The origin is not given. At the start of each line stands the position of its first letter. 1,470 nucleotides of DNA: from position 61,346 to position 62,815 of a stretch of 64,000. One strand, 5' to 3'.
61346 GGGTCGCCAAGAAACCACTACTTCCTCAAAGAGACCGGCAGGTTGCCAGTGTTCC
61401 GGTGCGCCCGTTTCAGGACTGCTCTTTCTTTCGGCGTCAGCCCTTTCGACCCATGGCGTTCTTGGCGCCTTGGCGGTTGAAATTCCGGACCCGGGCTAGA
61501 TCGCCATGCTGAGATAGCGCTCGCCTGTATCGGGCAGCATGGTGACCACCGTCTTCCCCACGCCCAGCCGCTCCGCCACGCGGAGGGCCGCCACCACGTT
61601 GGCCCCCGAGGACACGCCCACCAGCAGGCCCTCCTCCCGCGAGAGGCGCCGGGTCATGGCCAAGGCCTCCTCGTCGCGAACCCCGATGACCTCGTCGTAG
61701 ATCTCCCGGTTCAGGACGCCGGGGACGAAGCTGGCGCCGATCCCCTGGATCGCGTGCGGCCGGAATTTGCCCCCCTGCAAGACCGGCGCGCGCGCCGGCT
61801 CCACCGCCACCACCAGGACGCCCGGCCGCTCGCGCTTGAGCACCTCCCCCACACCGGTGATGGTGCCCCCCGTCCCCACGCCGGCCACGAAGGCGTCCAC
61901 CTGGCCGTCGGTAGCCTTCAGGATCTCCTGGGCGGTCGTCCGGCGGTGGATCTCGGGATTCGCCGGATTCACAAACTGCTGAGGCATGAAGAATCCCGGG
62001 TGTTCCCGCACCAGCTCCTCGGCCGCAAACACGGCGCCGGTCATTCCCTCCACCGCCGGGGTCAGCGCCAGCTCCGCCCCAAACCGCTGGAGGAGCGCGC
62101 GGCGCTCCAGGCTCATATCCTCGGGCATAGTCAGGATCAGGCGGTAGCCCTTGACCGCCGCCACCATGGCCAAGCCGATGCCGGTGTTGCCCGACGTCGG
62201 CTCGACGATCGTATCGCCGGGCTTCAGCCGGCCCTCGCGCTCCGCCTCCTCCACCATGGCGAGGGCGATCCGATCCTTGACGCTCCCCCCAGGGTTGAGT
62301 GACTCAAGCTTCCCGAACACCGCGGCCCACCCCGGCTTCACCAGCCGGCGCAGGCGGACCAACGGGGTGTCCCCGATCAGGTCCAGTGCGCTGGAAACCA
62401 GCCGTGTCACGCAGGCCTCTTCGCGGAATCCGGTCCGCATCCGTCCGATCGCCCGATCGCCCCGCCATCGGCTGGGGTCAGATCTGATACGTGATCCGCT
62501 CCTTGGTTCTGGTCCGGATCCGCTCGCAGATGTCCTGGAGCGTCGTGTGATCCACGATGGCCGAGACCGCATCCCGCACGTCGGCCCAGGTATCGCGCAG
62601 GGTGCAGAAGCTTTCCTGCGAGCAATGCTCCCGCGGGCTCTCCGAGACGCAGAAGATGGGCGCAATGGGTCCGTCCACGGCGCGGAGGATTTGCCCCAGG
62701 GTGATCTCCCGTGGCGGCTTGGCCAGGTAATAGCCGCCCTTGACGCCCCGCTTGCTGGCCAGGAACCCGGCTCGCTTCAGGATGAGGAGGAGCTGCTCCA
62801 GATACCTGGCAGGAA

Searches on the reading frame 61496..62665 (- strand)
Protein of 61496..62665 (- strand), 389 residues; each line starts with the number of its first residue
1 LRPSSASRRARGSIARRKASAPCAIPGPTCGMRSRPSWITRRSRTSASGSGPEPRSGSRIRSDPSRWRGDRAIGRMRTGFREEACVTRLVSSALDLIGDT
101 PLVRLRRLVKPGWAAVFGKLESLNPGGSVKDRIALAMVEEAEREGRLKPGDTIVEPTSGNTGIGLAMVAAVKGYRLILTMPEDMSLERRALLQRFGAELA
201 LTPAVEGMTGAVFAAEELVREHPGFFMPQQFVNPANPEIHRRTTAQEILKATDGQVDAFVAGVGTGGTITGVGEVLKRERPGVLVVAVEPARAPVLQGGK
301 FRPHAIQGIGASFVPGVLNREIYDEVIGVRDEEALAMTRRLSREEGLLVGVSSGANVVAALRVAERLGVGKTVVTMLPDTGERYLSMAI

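Call 67: search_protein_families(library=pfam, proteins=[window:61496-62665:-], max_evalue=0.00001)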
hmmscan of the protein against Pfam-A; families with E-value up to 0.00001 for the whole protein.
window:61496-62665:- (389 aa): 1 family
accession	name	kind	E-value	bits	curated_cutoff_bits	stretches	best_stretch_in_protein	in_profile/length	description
PF00291.31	PALP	-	3.6e-78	263.3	35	1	95-379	3-295/295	Pyridoxal-phosphate dependent enzyme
